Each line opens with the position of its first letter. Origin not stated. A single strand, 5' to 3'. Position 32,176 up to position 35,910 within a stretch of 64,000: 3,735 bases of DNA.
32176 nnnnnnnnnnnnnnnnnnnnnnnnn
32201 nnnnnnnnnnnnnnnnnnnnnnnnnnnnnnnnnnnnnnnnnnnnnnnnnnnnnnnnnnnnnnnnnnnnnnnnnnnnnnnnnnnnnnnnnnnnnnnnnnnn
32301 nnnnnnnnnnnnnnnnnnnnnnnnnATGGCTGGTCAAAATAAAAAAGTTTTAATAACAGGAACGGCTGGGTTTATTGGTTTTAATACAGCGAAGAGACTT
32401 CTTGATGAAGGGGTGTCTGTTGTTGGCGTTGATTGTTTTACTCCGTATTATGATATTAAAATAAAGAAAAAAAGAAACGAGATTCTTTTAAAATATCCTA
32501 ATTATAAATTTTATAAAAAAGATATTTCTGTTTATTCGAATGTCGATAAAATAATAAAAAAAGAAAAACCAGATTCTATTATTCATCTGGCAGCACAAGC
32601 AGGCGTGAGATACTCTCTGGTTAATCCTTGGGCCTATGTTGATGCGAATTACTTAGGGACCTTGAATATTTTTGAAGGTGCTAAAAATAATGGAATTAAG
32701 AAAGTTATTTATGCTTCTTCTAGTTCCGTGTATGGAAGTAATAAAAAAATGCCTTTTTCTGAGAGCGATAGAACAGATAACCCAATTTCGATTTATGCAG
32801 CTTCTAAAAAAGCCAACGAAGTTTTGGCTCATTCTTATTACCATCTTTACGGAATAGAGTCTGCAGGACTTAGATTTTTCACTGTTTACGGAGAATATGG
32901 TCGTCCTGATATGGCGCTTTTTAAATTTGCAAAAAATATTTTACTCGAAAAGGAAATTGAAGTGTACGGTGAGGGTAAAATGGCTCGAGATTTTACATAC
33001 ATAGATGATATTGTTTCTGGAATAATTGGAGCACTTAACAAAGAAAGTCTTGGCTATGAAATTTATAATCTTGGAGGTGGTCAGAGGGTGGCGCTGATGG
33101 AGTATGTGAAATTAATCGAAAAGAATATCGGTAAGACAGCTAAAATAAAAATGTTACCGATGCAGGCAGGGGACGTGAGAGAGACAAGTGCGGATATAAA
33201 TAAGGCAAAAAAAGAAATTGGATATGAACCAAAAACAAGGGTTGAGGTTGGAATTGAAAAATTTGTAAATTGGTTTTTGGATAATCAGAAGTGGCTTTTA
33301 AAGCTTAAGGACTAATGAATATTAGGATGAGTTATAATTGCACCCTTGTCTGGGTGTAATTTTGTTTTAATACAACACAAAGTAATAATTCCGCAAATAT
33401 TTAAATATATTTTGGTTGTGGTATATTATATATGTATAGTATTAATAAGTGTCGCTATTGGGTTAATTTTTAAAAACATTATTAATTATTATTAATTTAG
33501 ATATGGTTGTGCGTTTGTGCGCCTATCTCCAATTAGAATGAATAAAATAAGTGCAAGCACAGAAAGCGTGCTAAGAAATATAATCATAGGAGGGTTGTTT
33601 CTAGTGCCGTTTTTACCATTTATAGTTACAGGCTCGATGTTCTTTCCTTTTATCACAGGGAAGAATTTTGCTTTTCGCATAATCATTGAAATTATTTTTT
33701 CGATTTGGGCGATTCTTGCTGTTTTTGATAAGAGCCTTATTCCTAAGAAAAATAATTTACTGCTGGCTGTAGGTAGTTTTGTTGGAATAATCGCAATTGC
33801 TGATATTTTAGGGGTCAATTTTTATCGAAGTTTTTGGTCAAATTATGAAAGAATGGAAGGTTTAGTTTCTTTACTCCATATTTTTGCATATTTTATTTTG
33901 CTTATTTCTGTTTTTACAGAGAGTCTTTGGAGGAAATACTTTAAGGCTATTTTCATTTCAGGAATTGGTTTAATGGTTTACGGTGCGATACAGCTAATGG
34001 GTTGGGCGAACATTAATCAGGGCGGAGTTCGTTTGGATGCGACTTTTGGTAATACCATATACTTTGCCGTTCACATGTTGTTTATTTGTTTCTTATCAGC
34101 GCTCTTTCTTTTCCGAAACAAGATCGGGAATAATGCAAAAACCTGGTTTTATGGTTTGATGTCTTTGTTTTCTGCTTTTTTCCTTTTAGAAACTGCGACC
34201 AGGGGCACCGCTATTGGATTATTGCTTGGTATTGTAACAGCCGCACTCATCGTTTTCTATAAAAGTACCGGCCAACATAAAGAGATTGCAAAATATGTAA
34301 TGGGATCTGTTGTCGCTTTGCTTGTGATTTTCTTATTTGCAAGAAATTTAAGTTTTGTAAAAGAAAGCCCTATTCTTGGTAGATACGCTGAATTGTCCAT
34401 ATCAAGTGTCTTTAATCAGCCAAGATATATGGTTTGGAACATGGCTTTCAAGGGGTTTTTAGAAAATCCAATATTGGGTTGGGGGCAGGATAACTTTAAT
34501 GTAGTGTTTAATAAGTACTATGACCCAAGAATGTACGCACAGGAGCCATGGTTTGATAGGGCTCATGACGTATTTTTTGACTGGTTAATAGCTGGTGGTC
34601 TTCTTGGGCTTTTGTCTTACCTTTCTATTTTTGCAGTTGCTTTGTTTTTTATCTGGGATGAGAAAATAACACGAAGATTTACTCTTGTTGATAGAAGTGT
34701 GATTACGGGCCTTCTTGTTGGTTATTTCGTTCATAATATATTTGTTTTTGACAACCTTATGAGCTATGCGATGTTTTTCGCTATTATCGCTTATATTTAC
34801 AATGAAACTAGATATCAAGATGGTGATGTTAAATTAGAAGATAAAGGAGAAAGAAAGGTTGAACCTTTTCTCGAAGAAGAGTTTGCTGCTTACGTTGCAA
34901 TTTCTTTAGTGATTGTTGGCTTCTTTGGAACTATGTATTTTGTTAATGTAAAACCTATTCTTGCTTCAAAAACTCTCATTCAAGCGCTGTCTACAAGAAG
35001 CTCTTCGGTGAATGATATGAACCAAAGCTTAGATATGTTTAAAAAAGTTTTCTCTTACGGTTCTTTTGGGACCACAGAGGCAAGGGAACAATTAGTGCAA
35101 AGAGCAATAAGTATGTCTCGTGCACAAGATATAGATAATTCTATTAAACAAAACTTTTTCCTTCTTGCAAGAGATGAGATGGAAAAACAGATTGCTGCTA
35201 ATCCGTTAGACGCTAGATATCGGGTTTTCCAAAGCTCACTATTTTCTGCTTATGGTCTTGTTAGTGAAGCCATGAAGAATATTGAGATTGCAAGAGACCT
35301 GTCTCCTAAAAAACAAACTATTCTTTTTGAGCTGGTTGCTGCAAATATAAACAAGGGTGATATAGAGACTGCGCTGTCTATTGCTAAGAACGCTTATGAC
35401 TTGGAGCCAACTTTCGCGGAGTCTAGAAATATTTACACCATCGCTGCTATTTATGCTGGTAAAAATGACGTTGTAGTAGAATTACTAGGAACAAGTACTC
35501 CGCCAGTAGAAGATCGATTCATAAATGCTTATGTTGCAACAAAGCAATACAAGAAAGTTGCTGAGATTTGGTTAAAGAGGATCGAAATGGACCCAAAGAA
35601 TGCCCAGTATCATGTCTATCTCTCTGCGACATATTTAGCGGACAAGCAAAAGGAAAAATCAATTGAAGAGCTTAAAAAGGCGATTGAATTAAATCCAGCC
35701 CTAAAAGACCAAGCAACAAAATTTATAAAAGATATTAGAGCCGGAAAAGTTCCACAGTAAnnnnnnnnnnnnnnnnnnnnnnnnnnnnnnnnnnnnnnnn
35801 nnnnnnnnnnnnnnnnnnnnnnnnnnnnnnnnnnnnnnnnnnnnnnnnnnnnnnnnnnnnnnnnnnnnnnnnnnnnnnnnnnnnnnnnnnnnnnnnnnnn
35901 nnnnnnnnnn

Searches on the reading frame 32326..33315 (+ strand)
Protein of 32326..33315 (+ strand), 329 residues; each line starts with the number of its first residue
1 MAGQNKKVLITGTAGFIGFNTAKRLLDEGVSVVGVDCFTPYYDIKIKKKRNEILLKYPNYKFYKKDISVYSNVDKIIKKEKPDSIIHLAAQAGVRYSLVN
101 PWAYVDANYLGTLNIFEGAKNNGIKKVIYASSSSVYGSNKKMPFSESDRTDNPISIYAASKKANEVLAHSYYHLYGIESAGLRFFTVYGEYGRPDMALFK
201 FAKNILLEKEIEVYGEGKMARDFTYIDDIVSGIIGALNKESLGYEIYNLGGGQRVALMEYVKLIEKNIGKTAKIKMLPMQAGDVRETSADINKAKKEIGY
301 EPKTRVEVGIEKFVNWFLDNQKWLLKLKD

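Call 7: search_protein_families(library=pfam, proteins=[window:32326-33315:+])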
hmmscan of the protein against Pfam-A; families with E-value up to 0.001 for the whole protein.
window:32326-33315:+ (329 aa): 7 families
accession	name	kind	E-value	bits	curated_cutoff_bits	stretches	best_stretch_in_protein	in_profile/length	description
PF16363.11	GDP_Man_Dehyd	-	1e-57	196.5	27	1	9-312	1-331/332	GDP-mannose 4,6 dehydratase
PF01370.27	Epimerase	-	5.2e-57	193.5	20.9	1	8-250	1-240/240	NAD dependent epimerase/dehydratase family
PF01073.25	3Beta_HSD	-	1.6e-18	67.2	22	1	9-237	1-229/280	3-beta hydroxysteroid dehydrogenase/isomerase family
PF04321.23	RmlD_sub_bind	-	3.8e-17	62.7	27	1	7-273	2-237/287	RmlD substrate binding domain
PF02719.21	Polysacc_synt_2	-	6.8e-15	55.5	20.2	1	8-278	1-257/293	Polysaccharide biosynthesis protein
PF00106.31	adh_short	-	0.0003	20.8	26.6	0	6-79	1-70/195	short chain dehydrogenase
PF07993.18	NAD_binding_4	-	0.00038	20.1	20.1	0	81-172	88-192/258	Male sterility protein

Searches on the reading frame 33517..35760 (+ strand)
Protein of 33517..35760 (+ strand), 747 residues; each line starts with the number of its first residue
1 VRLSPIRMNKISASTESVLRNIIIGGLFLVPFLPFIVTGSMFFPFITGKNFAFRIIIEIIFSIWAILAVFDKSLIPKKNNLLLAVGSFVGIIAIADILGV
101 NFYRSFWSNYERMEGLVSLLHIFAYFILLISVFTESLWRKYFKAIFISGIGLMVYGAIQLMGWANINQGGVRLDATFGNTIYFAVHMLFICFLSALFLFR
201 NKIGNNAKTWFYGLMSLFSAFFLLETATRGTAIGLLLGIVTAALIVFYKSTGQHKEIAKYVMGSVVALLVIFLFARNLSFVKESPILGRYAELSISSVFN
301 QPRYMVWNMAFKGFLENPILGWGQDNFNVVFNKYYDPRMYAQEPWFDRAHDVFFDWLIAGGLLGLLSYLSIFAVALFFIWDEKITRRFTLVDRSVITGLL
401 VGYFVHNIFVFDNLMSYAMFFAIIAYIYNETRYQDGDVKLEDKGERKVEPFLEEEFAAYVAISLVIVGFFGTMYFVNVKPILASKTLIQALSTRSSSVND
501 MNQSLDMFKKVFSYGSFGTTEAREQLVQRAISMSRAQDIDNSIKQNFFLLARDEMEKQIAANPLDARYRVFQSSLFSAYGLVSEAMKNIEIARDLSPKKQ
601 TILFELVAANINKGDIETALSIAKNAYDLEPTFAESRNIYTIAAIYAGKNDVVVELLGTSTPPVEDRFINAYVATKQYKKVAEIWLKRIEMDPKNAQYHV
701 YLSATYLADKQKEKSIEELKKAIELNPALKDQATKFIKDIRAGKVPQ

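Call 7: search_protein_families(library=pfam, proteins=[window:33517-35760:+])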
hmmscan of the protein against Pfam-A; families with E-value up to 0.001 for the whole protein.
window:33517-35760:+ (747 aa): 3 families
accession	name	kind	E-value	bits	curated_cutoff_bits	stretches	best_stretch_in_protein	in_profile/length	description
PF04932.20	Wzy_C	-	1.1e-16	61.4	31.7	1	215-369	2-149/149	O-Antigen ligase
PF07719.23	TPR_2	-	0.0009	19.6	27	0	696-728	1-33/34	Tetratricopeptide repeat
PF13428.12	TPR_14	-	0.00099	20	23.5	0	669-702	8-41/44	Tetratricopeptide repeat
